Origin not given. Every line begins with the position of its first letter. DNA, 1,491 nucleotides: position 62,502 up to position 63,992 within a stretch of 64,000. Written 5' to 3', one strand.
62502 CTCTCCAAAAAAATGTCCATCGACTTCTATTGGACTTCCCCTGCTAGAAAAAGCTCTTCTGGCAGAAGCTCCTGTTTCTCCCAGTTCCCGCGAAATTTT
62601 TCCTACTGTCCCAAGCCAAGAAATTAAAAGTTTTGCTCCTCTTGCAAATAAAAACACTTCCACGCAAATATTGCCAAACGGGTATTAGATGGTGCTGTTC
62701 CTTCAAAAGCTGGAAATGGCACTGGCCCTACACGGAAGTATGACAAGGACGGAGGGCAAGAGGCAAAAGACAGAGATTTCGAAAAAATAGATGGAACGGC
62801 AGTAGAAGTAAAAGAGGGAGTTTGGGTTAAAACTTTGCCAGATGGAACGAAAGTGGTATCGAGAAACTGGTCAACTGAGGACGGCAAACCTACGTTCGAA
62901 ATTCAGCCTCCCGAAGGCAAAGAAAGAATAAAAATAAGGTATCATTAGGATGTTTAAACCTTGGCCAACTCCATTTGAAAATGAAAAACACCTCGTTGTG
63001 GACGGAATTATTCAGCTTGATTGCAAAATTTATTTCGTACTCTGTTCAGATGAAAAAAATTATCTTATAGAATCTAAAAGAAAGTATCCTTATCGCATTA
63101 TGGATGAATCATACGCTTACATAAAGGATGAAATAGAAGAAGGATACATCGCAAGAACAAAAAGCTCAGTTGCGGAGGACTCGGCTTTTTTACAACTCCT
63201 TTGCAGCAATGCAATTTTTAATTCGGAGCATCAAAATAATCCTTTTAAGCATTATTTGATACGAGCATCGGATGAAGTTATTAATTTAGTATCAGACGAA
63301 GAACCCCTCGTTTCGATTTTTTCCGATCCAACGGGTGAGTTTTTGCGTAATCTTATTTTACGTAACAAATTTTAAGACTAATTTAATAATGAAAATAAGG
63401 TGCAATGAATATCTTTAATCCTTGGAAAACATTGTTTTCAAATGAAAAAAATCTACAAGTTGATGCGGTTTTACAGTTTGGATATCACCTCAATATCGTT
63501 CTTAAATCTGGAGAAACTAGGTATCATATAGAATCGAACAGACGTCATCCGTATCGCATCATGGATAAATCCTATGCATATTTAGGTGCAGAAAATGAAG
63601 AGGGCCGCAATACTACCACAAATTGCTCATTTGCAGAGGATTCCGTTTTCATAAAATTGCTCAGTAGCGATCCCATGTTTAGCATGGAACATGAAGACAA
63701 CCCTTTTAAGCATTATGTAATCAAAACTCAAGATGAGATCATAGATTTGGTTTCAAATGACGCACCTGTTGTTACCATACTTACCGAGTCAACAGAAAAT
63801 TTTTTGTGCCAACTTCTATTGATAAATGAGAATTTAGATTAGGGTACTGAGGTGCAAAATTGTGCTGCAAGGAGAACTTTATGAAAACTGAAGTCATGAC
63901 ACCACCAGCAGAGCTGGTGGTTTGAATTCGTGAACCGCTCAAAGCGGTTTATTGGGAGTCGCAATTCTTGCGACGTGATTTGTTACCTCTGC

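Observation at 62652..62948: Start-less toxin-like 3' gene remnant translationally coupled to a downstream small gene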

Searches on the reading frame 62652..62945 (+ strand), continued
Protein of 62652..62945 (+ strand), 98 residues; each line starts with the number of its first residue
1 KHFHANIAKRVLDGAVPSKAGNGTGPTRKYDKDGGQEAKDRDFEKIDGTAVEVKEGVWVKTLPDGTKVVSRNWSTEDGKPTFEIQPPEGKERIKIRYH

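Call 89: get_annotated_region(hit=H3, flank=3000)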
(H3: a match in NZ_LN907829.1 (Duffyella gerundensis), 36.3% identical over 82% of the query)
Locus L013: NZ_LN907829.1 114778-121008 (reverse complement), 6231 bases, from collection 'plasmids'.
description: Duffyella gerundensis isolate E_g_EM595 plasmid pEM02, complete sequence
organism: Duffyella gerundensis (NCBI taxid 1619313)
taxonomy: Bacteria; Pseudomonadota; Gammaproteobacteria; Enterobacterales; Erwiniaceae; Duffyella; Duffyella gerundensis
host: -; source: -; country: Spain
typing (MOB-suite, as given by PLSDB): non-mobilizable; replicon rep_cluster_1138; mating-pair formation MPF_G
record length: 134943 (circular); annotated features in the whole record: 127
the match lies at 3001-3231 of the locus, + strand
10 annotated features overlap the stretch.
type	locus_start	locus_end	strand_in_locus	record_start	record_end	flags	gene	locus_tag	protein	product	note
CDS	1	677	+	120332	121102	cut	-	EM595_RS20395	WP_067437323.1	TIGR03747 family integrating conjugative element membrane protein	GO:0008150 - biological_process [Evidence IEA]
CDS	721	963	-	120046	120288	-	-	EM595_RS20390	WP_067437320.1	DNA polymerase III subunit theta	-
CDS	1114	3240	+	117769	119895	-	-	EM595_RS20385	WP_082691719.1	hemagglutinin repeat-containing protein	-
CDS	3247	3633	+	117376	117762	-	-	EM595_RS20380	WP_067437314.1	hypothetical protein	-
CDS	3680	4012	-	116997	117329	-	-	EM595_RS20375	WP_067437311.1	SymE family type I addiction module toxin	GO:0016070 - RNA metabolic process [Evidence IEA]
CDS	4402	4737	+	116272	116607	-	-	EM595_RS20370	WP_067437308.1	RAQPRD family integrative conjugative element protein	-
CDS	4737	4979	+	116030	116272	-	-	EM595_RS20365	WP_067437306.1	TIGR03758 family integrating conjugative element protein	GO:0008150 - biological_process [Evidence IEA]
CDS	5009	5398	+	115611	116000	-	-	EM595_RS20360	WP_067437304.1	TIGR03745 family integrating conjugative element membrane protein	GO:0008150 - biological_process [Evidence IEA]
CDS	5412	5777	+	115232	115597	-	-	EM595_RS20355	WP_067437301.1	TIGR03750 family conjugal transfer protein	-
CDS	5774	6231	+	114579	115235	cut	-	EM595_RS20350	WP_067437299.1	PFL_4703 family integrating conjugative element protein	GO:0008150 - biological_process [Evidence IEA]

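Call 90: get_annotated_region(hit=H2, flank=3000)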
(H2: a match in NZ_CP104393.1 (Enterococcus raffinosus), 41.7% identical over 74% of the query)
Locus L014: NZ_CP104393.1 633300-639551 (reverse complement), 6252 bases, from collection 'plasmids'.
description: Enterococcus raffinosus strain HG-5 plasmid pHG51, complete sequence
organism: Enterococcus raffinosus (NCBI taxid 71452)
taxonomy: Bacteria; Bacillota; Bacilli; Lactobacillales; Enterococcaceae; Enterococcus; Enterococcus raffinosus
host: -; source: fermented food (Meju); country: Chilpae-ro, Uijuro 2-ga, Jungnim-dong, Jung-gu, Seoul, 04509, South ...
typing (MOB-suite, as given by PLSDB): non-mobilizable
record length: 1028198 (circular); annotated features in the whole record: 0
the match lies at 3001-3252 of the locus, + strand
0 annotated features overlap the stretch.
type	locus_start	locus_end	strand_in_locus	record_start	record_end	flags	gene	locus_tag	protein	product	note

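Call 91: search_protein_families(library=ncbifam, proteins=[P0033, P0102, P0047, L010:4161-4634:+], max_evalue=0.1)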
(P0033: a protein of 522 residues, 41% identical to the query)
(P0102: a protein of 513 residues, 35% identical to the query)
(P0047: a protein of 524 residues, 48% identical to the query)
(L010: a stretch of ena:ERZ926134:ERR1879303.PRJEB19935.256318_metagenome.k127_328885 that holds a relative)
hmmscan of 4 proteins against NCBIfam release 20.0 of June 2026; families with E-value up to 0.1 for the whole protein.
P0033 (522 aa): 0 families

P0102 (513 aa): 2 families
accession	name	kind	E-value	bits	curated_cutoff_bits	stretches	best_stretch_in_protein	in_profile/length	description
NF041108.1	RQC_minor_2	equivalog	0.0019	17.1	300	0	214-280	260-323/465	RQC-minor-2 family DNA-binding protein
TIGR04527.1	mycoplas_twoTM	subfamily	0.021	14.5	125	0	171-280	52-139/248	MG_279/MG_280 family protein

P0047 (524 aa): 1 family
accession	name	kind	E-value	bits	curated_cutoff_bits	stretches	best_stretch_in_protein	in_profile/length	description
NF033840.1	PspC_relate_1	equivalog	0.065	11.2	850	1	406-504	174-268/967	PspC-related protein choline-binding protein 1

L010:4161-4634:+ (158 aa): 1 family
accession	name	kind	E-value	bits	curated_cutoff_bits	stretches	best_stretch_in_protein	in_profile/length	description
NF058664.1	amipurimy_AmcC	equivalog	0.052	12.2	600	1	85-114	157-186/444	amipurimycin biosynthesis protein AmcC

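Call 92: search_solved_structures(query=P0033, max_evalue=1)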
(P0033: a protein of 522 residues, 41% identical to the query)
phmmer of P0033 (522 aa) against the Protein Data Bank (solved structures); distinct sequences matched with E-value up to 1: 1.
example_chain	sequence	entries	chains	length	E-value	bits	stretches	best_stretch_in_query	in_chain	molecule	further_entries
8e55_A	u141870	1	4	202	0.89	11.6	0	370-424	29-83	SG135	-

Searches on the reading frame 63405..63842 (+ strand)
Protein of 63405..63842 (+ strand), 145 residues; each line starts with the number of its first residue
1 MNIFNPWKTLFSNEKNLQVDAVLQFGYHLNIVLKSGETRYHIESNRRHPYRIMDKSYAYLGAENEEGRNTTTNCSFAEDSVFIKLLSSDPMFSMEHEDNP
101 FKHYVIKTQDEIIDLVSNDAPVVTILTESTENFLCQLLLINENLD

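Call 5: search_protein_families(library=pfam, proteins=[window:63405-63842:+], max_evalue=10)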
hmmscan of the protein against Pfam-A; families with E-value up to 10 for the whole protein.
window:63405-63842:+ (145 aa): 0 families

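Call 6: search_protein_families(library=ncbifam, proteins=[window:63405-63842:+], max_evalue=10)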
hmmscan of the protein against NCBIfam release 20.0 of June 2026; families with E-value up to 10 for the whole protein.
window:63405-63842:+ (145 aa): 0 families

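Call 94: find_encoding_contigs(protein=window:63405-63842:+, flank=10000, max_places=10)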
Protein window:63405-63842:+ (145 aa): 7 contigs read that carry it; 1 place shown.
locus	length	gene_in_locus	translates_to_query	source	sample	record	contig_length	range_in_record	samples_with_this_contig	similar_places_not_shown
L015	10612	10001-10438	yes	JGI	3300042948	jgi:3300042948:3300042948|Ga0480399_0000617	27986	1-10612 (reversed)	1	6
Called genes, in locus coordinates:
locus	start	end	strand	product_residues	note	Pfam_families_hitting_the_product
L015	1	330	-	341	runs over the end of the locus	PF00005:ABC_tran, PF13304:AAA_21 (weak), PF08352:oligo_HPY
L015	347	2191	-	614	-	PF00496:SBP_bac_5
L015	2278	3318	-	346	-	PF00528:BPD_transp_1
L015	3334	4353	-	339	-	PF00528:BPD_transp_1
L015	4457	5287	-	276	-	-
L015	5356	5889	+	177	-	-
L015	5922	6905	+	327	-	PF01145:Band_7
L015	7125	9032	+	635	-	PF08439:Peptidase_M3_N, PF01432:Peptidase_M3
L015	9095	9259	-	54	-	-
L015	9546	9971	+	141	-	-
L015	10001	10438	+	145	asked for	-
